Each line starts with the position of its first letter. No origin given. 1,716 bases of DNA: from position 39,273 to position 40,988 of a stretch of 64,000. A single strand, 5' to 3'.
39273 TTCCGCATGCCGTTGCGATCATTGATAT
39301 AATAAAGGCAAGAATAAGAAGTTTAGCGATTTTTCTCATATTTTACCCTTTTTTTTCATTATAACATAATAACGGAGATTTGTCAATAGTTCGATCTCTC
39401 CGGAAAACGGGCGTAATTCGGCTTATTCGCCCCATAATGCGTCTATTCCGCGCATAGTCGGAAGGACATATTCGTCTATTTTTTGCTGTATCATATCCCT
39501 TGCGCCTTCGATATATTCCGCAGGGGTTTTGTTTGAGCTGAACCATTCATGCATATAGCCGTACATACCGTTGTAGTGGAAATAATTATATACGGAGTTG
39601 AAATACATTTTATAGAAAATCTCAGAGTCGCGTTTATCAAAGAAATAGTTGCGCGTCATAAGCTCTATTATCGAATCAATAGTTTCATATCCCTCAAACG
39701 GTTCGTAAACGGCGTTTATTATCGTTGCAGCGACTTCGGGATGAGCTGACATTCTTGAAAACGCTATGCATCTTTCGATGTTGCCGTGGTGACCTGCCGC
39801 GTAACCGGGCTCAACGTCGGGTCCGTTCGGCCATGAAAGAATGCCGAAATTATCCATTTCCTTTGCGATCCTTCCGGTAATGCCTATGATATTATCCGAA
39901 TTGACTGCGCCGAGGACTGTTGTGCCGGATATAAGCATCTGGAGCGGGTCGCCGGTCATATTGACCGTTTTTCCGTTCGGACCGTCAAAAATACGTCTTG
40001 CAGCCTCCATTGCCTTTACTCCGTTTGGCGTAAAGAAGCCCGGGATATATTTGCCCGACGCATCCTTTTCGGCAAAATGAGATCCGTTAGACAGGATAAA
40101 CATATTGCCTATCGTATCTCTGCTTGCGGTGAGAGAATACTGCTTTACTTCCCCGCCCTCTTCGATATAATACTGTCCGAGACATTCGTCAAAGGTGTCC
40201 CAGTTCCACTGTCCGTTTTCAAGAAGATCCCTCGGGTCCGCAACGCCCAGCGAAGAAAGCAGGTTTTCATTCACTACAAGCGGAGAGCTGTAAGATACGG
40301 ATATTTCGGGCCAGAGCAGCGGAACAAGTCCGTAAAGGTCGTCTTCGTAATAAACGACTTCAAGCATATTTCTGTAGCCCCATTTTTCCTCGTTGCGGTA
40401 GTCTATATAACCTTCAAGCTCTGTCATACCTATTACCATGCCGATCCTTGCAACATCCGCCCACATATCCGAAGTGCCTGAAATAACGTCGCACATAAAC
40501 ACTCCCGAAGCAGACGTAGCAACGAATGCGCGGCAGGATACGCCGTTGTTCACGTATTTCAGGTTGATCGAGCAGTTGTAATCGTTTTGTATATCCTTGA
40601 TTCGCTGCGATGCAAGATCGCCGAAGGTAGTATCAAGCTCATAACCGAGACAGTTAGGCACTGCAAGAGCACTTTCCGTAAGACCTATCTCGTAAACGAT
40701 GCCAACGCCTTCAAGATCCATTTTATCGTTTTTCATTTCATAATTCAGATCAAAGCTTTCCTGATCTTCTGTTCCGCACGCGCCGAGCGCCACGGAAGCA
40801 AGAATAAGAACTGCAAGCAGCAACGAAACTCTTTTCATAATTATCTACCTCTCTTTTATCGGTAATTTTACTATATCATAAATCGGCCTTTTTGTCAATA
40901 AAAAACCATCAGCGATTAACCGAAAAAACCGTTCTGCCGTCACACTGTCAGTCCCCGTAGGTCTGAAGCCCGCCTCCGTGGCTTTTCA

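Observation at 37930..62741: Six-member family of ~470-aa solute-binding-protein-like lipoproteins, all without adjacent ABC permeases and each with its own consensus promoter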

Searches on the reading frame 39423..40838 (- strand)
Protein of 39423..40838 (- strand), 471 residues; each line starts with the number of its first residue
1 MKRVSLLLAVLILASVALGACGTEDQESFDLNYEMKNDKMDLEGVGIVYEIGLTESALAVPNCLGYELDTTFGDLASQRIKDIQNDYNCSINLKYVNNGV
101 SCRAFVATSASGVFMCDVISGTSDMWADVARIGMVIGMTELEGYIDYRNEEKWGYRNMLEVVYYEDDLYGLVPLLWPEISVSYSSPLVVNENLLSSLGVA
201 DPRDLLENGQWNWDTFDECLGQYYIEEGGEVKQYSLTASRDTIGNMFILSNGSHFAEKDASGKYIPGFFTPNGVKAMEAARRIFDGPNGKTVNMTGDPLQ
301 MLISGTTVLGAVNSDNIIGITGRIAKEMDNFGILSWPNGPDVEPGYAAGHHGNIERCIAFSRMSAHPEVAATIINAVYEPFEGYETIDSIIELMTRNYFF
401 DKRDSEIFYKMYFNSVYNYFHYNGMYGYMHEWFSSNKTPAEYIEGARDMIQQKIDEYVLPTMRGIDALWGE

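Call 4: search_protein_families(library=pfam, proteins=[window:39423-40838:-], max_evalue=1)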
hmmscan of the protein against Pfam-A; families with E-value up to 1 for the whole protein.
window:39423-40838:- (471 aa): 1 family
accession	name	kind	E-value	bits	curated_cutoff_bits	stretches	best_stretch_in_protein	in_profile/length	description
PF13416.11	SBP_bac_8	-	0.0031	17.8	27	1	207-372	105-238/279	Bacterial extracellular solute-binding protein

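Call 5: search_protein_families(library=ncbifam, proteins=[window:39423-40838:-], max_evalue=1)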
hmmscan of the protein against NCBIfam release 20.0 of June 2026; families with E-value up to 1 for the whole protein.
window:39423-40838:- (471 aa): 2 families
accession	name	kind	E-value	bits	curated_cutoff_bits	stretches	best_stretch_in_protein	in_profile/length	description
NF058647.1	lipo_LytA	equivalog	0.17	12.1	110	1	2-99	2-97/107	acidic lipoprotein LytA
NF047847.2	SS_mature_LptM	equivalog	0.37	10.9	27.7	1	1-22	1-21/31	LPS translocon maturation chaperone LptM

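Call 10: find_homologous_proteins(query=window:39423-40838:-, max_evalue=0.001)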
Query window:39423-40838:- (471 aa): 71 proteins with E <= 0.001 among 8000 candidates.
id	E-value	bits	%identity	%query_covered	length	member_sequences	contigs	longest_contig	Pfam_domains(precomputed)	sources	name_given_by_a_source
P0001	2.3e-290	981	87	100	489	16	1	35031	-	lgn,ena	-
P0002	2.0e-277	938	84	100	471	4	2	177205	-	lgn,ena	-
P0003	5.0e-262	888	80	100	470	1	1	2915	-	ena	-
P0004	4.6e-252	855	80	100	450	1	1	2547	-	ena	-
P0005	6.9e-250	848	76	100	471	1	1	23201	-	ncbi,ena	-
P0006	6.5e-225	765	68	100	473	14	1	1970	-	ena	-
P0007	3.7e-212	723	64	100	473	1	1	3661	-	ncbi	-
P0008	7.2e-204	696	61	100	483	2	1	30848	-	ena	-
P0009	1.4e-203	695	61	100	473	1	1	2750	-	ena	-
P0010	3.3e-202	690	61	100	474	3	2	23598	-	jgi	jgi:hypothetical protein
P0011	9.7e-200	682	62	96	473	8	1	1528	-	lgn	-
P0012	9.8e-200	682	60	100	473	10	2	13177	-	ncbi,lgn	-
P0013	1.2e-199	682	59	100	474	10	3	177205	-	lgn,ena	-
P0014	3.2e-199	681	58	100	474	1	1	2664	-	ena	-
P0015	3.6e-199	680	59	100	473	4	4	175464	-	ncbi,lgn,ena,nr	ncbi:MAG: extracellular solute-binding protein [Clostridia bacterium]|nr:extracellular solute-bindin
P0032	7.1e-174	597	53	100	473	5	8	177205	-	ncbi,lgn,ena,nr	ncbi:MAG: hypothetical protein IJL30_00440 [Clostridia bacterium]|nr:hypothetical protein [Clostridi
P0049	6.2e-120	419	40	100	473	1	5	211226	-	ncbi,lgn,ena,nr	ncbi:MAG: hypothetical protein IJL30_04515 [Clostridia bacterium]|nr:hypothetical protein [Clostridi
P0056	1.5e-110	388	41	100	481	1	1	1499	PF01547.31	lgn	-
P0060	8.2e-92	326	37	100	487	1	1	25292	-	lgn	-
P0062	2.8e-89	318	35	100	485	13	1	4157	PF01547.31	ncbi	-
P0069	8.4e-61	224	29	100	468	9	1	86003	PF01547.31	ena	-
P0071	1.3e-50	191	27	100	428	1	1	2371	PF01547.31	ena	-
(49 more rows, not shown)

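Call 18: find_related_loci(query=A3, collection=genome_contigs, flank=10000)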
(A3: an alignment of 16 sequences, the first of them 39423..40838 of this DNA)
Query A3 (471 aa) in genome_contigs; peptide patterns used: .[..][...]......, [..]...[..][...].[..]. (x = any residue, [..] = any of these).
231 stretches matched a pattern; 148 encode a relative of the query (tblastn E <= 1e-3); the best 80 are kept; 74 distinct loci.
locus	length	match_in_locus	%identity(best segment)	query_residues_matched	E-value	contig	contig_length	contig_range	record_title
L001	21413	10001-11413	87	1-471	0e+0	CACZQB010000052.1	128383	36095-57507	MAG: Ruminococcaceae bacterium isolate RUG12846 genome assembly, contig: RUG12846_asm_52, whole genome shotgun sequence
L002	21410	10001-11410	87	1-470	0e+0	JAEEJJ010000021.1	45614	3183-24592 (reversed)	MAG: Clostridiales bacterium isolate Tb.RUG.167 k141_1784599_flag=0_multi=40.0744_len=45614, whole genome shotgun sequen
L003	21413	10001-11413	85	1-471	0e+0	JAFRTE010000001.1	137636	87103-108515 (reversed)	MAG: Clostridia bacterium isolate RGIG2778 Goat_Omasum-6__c18393, whole genome shotgun sequence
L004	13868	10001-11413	76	1-471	0e+0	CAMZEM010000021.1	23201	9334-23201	MAG TPA_asm: uncultured Clostridia bacterium isolate SRR10912533_bin.8_metaWRAP_v1.3_MAG genome assembly, contig: ERZ142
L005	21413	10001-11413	68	1-471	0e+0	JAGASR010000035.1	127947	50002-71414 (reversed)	MAG: Clostridia bacterium isolate RGIG8738 Water_deer_Colon-4__c341895, whole genome shotgun sequence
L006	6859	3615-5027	58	1-471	0e+0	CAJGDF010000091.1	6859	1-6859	MAG: uncultured Clostridia bacterium isolate MAG48 genome assembly, contig: k141_7502995_length_6859_cov_12.0000, whole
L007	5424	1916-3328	58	1-471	0e+0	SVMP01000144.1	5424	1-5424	MAG: Oscillospiraceae bacterium isolate SIG516 NODE_73876_length_5424_cov_1.206910, whole genome shotgun sequence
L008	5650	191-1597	59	1-471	0e+0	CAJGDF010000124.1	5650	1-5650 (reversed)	MAG: uncultured Clostridia bacterium isolate MAG48 genome assembly, contig: k141_7786967_length_5650_cov_13.6949, whole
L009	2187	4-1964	53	1-471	0e+0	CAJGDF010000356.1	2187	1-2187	MAG: uncultured Clostridia bacterium isolate MAG48 genome assembly, contig: k141_4649167_length_2187_cov_14.2776, whole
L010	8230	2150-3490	49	21-471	6e-155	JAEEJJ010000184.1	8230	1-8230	MAG: Clostridiales bacterium isolate Tb.RUG.167 k141_11409524_flag=0_multi=30.0000_len=8230, whole genome shotgun sequen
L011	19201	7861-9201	50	21-471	4e-156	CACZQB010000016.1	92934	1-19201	MAG: Ruminococcaceae bacterium isolate RUG12846 genome assembly, contig: RUG12846_asm_16, whole genome shotgun sequence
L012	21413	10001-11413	57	1-471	0e+0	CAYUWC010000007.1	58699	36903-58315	MAG TPA_asm: uncultured Oscillospiraceae bacterium isolate SRP225648_co1_365 genome assembly, contig: NODE_836_length_58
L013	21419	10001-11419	44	1-471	4e-136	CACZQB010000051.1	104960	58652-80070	MAG: Ruminococcaceae bacterium isolate RUG12846 genome assembly, contig: RUG12846_asm_51, whole genome shotgun sequence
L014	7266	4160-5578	42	1-471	4e-130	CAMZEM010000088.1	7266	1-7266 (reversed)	MAG TPA_asm: uncultured Clostridia bacterium isolate SRR10912533_bin.8_metaWRAP_v1.3_MAG genome assembly, contig: ERZ142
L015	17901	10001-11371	44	19-471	6e-129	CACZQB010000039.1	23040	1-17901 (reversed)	MAG: Ruminococcaceae bacterium isolate RUG12846 genome assembly, contig: RUG12846_asm_39, whole genome shotgun sequence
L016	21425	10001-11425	43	1-471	1e-128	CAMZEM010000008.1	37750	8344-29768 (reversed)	MAG TPA_asm: uncultured Clostridia bacterium isolate SRR10912533_bin.8_metaWRAP_v1.3_MAG genome assembly, contig: ERZ142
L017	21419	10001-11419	42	1-471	9e-129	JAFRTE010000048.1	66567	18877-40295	MAG: Clostridia bacterium isolate RGIG2778 Goat_Omasum-6__c725863, whole genome shotgun sequence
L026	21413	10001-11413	59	1-471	0e+0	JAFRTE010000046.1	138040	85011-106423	MAG: Clostridia bacterium isolate RGIG2778 Goat_Omasum-6__c721032, whole genome shotgun sequence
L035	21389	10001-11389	30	1-469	2e-69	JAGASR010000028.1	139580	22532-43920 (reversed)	MAG: Clostridia bacterium isolate RGIG8738 Water_deer_Colon-4__c214077, whole genome shotgun sequence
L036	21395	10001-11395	32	1-471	5e-69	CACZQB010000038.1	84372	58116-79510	MAG: Ruminococcaceae bacterium isolate RUG12846 genome assembly, contig: RUG12846_asm_38, whole genome shotgun sequence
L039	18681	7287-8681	33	1-471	2e-69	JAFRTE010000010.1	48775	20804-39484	MAG: Clostridia bacterium isolate RGIG2778 Goat_Omasum-6__c187716, whole genome shotgun sequence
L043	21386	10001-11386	29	1-471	4e-62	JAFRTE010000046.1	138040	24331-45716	MAG: Clostridia bacterium isolate RGIG2778 Goat_Omasum-6__c721032, whole genome shotgun sequence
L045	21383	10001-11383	31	1-465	9e-61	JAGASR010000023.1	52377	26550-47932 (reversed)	MAG: Clostridia bacterium isolate RGIG8738 Water_deer_Colon-4__c165171, whole genome shotgun sequence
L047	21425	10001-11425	31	1-471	4e-60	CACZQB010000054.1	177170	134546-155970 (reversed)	MAG: Ruminococcaceae bacterium isolate RUG12846 genome assembly, contig: RUG12846_asm_54, whole genome shotgun sequence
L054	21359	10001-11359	30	1-460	4e-50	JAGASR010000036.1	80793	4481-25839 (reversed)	MAG: Clostridia bacterium isolate RGIG8738 Water_deer_Colon-4__c345050, whole genome shotgun sequence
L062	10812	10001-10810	30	37-308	2e-28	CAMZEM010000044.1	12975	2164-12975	MAG TPA_asm: uncultured Clostridia bacterium isolate SRR10912533_bin.8_metaWRAP_v1.3_MAG genome assembly, contig: ERZ142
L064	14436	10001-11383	26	2-468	2e-25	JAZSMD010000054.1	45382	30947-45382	MAG: Eubacteriales bacterium isolate T1900044555_TS20190021.MAGScoT_cleanbin_000068 SGB_294_k141_790470, whole genome sh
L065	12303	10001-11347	24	1-455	2e-24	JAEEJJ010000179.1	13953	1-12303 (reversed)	MAG: Clostridiales bacterium isolate Tb.RUG.167 k141_11028706_flag=0_multi=40.8296_len=13953, whole genome shotgun seque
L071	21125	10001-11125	23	77-454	1e-10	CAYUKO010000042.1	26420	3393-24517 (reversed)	MAG TPA_asm: uncultured Roseburia sp. isolate SRP350583_co4_43 genome assembly, contig: NODE_1786_length_26420_cov_22.85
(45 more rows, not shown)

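Call 25: search_protein_families(library=pfam, proteins=[L054:6299-7393:+, L054:7393-8352:+, L045:18819-19958:-, L045:19971-21002:-, L062:331-1338:-, L062:1307-2449:-, L003:1363-2451:+, L003:2808-3995:+, L064:5530-6237:+, L015:16381-17424:+], max_evalue=0.001)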
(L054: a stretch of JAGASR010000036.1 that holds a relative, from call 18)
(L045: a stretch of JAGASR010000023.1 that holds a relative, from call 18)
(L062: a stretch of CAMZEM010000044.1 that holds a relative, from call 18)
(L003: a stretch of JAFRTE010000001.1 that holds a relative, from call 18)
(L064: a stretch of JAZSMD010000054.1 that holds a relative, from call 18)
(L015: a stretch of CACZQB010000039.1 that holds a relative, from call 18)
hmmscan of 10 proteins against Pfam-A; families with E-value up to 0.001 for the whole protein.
L054:6299-7393:+ (364 aa): 1 family
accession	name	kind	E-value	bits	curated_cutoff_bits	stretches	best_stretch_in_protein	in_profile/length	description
PF02653.21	BPD_transp_2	-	2.8e-29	102.5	26.8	1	74-341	6-268/269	Branched-chain amino acid transport system / permease component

L054:7393-8352:+ (319 aa): 1 family
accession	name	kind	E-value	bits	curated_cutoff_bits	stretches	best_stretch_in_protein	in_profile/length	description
PF02653.21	BPD_transp_2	-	4.3e-30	105.2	26.8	1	14-293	8-269/269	Branched-chain amino acid transport system / permease component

L045:18819-19958:- (379 aa): 1 family
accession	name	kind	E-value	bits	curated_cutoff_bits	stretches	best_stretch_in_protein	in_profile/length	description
PF01098.24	FTSW_RODA_SPOVE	-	5.6e-91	305.6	26.4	1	29-376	4-354/356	Cell cycle protein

L045:19971-21002:- (343 aa): 2 families
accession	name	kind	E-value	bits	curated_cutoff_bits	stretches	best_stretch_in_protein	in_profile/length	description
PF00953.26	Glycos_transf_4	-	6.3e-36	124.2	27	1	96-267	4-158/160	Glycosyl transferase family 4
PF10555.14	MraY_sig1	-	5.3e-05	22.9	20.1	1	50-61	1-12/13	Phospho-N-acetylmuramoyl-pentapeptide-transferase signature 1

L062:331-1338:- (335 aa): 1 family
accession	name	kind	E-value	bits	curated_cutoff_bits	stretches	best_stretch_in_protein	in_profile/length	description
PF02653.21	BPD_transp_2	-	2e-32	112.8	26.8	1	17-309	2-269/269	Branched-chain amino acid transport system / permease component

L062:1307-2449:- (380 aa): 1 family
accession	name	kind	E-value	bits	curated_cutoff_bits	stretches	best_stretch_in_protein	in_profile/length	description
PF02653.21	BPD_transp_2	-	4.4e-28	98.6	26.8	1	85-351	9-268/269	Branched-chain amino acid transport system / permease component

L003:1363-2451:+ (362 aa): 1 family
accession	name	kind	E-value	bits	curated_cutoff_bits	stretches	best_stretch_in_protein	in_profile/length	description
PF02517.21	Rce1-like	-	6.6e-10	39.6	22.4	1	181-266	4-92/93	Type II CAAX prenyl endopeptidase Rce1-like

L003:2808-3995:+ (395 aa): 1 family
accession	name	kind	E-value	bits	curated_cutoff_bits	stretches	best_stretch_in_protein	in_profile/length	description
PF00999.27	Na_H_Exchanger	-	1.7e-32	113.2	26.2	1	24-357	8-343/375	Sodium/hydrogen exchanger, transmembrane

L064:5530-6237:+ (235 aa): 1 family
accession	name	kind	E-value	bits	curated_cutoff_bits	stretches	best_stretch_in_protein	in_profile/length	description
PF00528.27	BPD_transp_1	-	4.3e-24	85.7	26.4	1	44-230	1-183/184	Binding-protein-dependent transport system inner membrane component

L015:16381-17424:+ (347 aa): 2 families
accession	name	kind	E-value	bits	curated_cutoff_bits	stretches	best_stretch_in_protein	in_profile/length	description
PF02687.27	FtsX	-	5.8e-11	42.9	25.5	1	232-341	7-119/120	FtsX-like permease C-terminal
PF12704.14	MacB_PCD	-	5.6e-08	33.8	27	1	90-209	97-200/207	MacB-like periplasmic core domain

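Call 26: predict_structure(alignment_id=A2)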
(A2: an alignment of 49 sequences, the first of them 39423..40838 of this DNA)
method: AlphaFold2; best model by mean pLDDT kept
length: 471 residues; sequences in the alignment: 49
mean_pLDDT: 90.2   pTM: 0.83
mean pLDDT of the five models: 90.2, 89.3, 88.9, 88.4, 88.0
residues with pLDDT >= 90: 365; 70-90: 81; 50-70: 6; < 50: 19
segments of 3 or more residues with pLDDT < 50: 20-38
pLDDT, mean of each block of 10 residues (from residue 1): 80 70 31 44 94 88 90 94 96 95 95 96 91 96 95 91 95 87 92 95 95 98 95 97 96 92 92 97 96 97 98 89 92 96 94 91 96 97 93 91 92 89 88 92 94 93 92 68
secondary structure, 60 per line:
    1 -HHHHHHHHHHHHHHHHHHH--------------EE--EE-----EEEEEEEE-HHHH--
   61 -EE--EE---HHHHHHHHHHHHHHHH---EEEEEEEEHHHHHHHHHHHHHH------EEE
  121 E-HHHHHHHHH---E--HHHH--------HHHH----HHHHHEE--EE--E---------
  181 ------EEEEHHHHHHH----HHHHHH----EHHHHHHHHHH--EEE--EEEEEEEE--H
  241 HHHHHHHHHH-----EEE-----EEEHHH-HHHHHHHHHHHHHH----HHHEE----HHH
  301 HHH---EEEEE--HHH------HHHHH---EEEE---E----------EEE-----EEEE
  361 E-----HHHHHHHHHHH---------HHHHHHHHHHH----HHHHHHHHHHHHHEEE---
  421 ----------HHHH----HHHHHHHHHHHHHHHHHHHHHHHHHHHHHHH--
elements in order: H2-20 E46-53 H55-58 H71-86 E90-97 H98-111 E118-121 H123-131 H138-141 H150-153 H158-162 E187-190 H191-197 H202-207 H213-222 E225-227 E230-237 H240-250 E256-258 E264-266 H271-284 H298-303 E307-311 H323-327 E331-334 E349-351 E357-361 H367-377 H387-397 H402-414 E415-417 H431-434 H439-469

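Call 32: fold_search(model_id=the predicted structure, library=pdb)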
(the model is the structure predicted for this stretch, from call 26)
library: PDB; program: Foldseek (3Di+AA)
matches with E <= 10: 1382; with E <= 0.001: 1072
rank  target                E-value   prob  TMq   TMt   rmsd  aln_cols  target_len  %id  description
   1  8r3e_C                8.9e-17  1.00  0.59  0.68   9.6       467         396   13  Huntingtin, 1-17, MBP-N (released 2024-09-18)
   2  6vls_B                1.4e-16  1.00  0.59  0.31   4.7       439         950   14  Structure of C-terminal fragment of Vip3A toxin (released 2020-07-22)
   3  2gha_B                1.9e-16  1.00  0.49  0.60   6.6       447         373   15  Thermotoga maritima maltotriose binding protein bound with maltotriose (released 2007-02-06)
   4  4qrz_A                2.0e-16  1.00  0.53  0.62   6.2       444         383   14  Crystal structure of sugar transporter atu4361 from agrobacterium fabrum c58, target efi-510558, with bound maltotrios (released 2014-07-16)
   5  4gli                  2.8e-16  1.00  0.59  0.70   5.6       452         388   15  Crystal Structure of Human SMN YG-Dimer (released 2012-10-17)
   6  7t31_A                3.1e-16  1.00  0.58  0.56   5.2       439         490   14  X-ray Structure of Clostridiodies difficile PilW (released 2022-10-19)
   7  3mq9_A                3.1e-16  1.00  0.58  0.59   8.5       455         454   14  Crystal Structure of Ectodomain Mutant of BST-2/Tetherin/CD317 Fused to MBP (released 2010-10-27)
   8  8dei_A                3.7e-16  1.00  0.59  0.58   8.0       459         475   14  Structure of the Cac1 KER domain (released 2023-07-05)
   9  28qm_A                3.7e-16  1.00  0.56  0.69   5.5       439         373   15  MBP bound to distal DARPin (AHIR dodecamer scaffold system) (released 2026-02-25)
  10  6aeo_A                4.4e-16  1.00  0.58  0.51   5.3       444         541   15  TssL periplasmic domain (released 2019-06-12)
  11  2ghb_A                4.7e-16  1.00  0.58  0.71   5.3       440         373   15  Thermotoga maritima maltotriose binding protein, ligand free form (released 2007-02-06)
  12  8zhs_A                4.7e-16  1.00  0.58  0.55   5.4       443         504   14  Structure of Mbp-Bte1 fusion protein (released 2025-02-12)
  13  6dts_B                5.2e-16  1.00  0.52  0.62   6.3       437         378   15  Maltotetraose bound T. maritima MalE2 (released 2018-09-19)
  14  7xqc_C                5.2e-16  1.00  0.56  0.63   7.4       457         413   15  Crystal structure of N-terminal domain of Rv2908c fused with Maltose Binding Protein (MBP) (released 2023-05-17)
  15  6dtu_A                5.2e-16  1.00  0.48  0.57   7.2       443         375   15  Maltotetraose bound T. maritima MalE1 (released 2018-09-19)
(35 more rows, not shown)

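Call 42: find_encoding_contigs(protein=P0032, flank=10000, max_places=3)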
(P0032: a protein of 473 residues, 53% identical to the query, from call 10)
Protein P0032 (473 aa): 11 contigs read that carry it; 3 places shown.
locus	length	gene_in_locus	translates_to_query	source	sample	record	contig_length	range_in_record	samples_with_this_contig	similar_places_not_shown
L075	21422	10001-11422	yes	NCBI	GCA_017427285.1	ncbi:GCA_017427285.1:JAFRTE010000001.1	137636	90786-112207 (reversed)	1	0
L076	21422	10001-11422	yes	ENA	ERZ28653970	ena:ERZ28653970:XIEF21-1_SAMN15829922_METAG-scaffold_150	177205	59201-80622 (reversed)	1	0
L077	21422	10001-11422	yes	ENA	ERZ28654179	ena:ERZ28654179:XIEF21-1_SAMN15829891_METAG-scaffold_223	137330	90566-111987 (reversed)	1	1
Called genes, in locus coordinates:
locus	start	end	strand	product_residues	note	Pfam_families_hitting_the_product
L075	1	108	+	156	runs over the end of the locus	PF00383:dCMP_cyt_deam_1, PF14437:MafB19-deam, PF14439:Bd3614-deam (weak)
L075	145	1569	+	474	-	PF02056:Glyco_hydro_4, PF11975:Glyco_hydro_4C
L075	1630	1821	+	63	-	PF04024:PspC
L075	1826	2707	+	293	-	PF02588:YitT_membrane, PF19700:DUF6198, PF10035:DUF2179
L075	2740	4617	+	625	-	PF02518:HATPase_c (weak), PF13589:HATPase_c_3, PF00183:HSP90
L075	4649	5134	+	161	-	PF00588:SpoU_methylase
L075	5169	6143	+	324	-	PF02517:Rce1-like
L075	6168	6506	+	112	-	-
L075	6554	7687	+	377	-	PF00999:Na_H_Exchanger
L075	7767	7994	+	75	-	PF00550:PP-binding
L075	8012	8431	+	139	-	PF03652:RuvX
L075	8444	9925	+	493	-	PF02952:Fucose_iso_C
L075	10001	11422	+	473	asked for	-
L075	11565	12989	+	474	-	-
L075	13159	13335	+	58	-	PF10571:UPF0547 (faint), PF12773:DZR (faint), PF13248:Zn_ribbon_3 (weak), PF18912:DZR_2 (faint), PF13240:Zn_Ribbon_1 (faint)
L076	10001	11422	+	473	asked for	-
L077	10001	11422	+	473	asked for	-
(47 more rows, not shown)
